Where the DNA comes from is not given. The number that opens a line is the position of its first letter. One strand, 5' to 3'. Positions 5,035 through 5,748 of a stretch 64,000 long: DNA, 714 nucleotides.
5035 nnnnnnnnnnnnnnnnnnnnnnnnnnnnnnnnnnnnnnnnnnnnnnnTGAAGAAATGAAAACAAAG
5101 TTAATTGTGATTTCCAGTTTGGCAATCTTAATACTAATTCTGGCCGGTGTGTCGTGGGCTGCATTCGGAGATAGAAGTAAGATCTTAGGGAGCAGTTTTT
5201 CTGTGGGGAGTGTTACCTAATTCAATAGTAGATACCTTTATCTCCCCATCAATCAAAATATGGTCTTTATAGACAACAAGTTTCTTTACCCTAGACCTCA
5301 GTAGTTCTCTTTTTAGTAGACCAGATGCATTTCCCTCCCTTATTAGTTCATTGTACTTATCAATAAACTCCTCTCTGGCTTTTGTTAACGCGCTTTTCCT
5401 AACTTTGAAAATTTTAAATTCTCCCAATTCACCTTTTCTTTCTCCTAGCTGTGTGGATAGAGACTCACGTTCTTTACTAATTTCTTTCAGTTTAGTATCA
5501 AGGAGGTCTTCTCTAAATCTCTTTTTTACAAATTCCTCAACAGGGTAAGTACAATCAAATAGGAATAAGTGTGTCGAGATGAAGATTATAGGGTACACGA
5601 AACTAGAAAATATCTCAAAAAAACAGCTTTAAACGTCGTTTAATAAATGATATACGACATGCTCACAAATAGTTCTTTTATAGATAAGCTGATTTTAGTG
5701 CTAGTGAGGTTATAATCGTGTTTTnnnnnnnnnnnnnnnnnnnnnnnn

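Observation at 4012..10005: Accessory/defence-like island directly downstream of the rplM-rpsI operon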

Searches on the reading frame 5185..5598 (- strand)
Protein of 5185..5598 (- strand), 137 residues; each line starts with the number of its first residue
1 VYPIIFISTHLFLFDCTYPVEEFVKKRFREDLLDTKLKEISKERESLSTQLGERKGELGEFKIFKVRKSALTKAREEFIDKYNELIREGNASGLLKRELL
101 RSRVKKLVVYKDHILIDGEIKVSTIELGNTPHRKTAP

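Call 3: search_protein_families(library=pfam, proteins=[window:5185-5598:-], max_evalue=0.1)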
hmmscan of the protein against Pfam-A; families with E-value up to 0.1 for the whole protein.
window:5185-5598:- (137 aa): 2 families
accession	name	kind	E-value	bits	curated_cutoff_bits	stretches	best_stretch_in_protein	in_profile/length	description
PF06810.17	Phage_scaffold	-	0.015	15.8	35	1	32-88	31-92/170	Phage capsid assembly scaffolding protein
PF14197.11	Cep57_CLD_2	-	0.05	14.1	27.1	0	33-62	22-51/67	Centrosome localisation domain of PPC89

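Call 4: search_protein_families(library=padloc, proteins=[window:5185-5598:-], max_evalue=0.1)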
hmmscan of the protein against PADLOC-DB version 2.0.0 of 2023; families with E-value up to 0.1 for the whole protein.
window:5185-5598:- (137 aa): 0 families

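Call 7: search_protein_families(library=phrogs, proteins=[window:5185-5598:-], max_evalue=0.1)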
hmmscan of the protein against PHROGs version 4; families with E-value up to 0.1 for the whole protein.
window:5185-5598:- (137 aa): 2 families
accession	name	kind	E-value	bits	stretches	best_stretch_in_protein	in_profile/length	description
phrog_95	-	integration and excision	0.0065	16.1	1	32-121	493-567/651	integrase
phrog_8233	-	tail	0.027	15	1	31-90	6-63/271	tail assembly chaperone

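Call 12: search_protein_families(library=ncbifam, proteins=[window:5185-5598:-], max_evalue=0.1)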
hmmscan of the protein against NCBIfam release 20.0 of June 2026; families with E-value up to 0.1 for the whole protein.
window:5185-5598:- (137 aa): 0 families

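Call 23: find_related_loci(query=window:5185-5598:-, collection=viral_contigs, flank=10000)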
Query window:5185-5598:- (137 aa) in viral_contigs; peptide patterns used: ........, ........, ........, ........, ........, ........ (x = any residue, [..] = any of these).
65 stretches matched a pattern, but none encodes a relative of the query by tblastn (E <= 1e-3).

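Call 26: find_homologous_proteins(query=window:5185-5598:-, max_evalue=0.01)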
Query window:5185-5598:- (137 aa): 1 proteins with E <= 0.01 among 29 candidates.
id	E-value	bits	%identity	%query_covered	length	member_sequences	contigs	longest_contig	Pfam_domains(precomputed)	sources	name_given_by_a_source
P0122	1.2e-81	289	100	100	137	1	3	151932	-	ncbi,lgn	-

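Call 28: search_solved_structures(query=window:5185-5598:-, max_evalue=10, show_alignments=3)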
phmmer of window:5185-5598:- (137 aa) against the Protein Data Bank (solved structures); distinct sequences matched with E-value up to 10: 4.
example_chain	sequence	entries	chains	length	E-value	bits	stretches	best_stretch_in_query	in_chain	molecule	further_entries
7r81_j1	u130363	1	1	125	0.31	14.6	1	41-73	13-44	60S ribosomal protein L35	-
4v7h_BX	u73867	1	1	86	0.91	13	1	41-75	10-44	60S ribosomal protein L35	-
1l8d_A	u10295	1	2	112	4.3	10.9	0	29-70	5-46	DNA double-strand break repair rad50 ATPase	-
6zff_A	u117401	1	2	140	5.1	10.6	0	24-70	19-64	DNA double-strand break repair Rad50 ATPase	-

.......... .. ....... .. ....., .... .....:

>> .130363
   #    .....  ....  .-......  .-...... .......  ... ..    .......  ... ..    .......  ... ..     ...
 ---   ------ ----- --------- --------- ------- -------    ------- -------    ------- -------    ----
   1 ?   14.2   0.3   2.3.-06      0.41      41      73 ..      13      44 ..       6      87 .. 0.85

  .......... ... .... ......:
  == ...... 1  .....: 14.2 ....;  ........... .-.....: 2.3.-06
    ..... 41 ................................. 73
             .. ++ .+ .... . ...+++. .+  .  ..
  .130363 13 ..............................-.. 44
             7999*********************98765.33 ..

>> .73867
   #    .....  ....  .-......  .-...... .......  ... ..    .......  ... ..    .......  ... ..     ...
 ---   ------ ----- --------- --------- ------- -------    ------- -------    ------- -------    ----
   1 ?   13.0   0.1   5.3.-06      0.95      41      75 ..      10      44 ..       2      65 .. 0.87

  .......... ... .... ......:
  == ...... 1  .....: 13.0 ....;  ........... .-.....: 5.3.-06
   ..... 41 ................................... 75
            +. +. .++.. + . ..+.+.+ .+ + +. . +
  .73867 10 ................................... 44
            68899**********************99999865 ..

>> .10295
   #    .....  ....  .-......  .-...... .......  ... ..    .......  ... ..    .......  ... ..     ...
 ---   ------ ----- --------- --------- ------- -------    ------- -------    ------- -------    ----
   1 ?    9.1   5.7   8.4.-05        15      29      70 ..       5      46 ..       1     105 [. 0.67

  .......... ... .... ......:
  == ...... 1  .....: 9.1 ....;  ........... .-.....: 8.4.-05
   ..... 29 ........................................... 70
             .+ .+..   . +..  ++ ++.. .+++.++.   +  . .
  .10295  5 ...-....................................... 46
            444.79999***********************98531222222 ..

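Call 30: search_dna_similar(query=window:5185-5598:-, collection=phages, mode=protein, max_evalue=10, max_rows=25)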
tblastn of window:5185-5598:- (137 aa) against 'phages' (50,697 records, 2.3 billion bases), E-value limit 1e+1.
Records with a match: 4; places in all: 4; records where one place covers at least 80% of the query: 2.
Best place of each record, by identity: <60% 4.
By first word of the organism name: Serratia 2; Bacteriophage 1; Stenotrophomonas 1.
By host as written in the record: Serratia marcescens 2; - 1; Stenotrophomonas maltophilia 1.
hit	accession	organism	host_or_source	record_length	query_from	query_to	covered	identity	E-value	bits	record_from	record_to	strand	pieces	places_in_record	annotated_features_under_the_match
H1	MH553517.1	Serratia phage Scapp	Serratia marcescens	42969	9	135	93%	24.3%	1e-1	37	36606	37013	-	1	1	hypothetical protein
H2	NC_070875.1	Serratia phage Scapp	Serratia marcescens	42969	9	135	93%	24.3%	1e-1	37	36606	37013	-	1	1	hypothetical protein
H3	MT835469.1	Bacteriophage sp.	human fecal samples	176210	85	136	38%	37.7%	2e+0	34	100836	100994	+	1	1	record has no annotation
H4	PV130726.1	Stenotrophomonas phage Yut4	Stenotrophomonas maltophilia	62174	30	62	24%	42.4%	3e+0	33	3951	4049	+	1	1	head scaffolding protein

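Call 78: find_encoding_contigs(protein=P0122, flank=6000, max_places=5)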
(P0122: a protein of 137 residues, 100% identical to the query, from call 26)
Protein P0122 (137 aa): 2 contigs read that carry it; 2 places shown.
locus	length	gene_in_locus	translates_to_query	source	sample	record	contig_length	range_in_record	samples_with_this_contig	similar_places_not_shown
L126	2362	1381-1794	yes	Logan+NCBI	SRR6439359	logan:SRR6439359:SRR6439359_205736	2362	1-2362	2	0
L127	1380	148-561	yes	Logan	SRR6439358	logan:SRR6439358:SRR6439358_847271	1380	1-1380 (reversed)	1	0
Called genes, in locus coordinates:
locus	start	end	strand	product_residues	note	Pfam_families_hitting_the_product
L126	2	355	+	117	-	?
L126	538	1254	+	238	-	-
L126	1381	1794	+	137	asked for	-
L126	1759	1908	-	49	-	-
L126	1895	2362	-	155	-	?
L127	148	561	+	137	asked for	-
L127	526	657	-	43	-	-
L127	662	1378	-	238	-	PF20582:UPF0758_N, PF04002:RadC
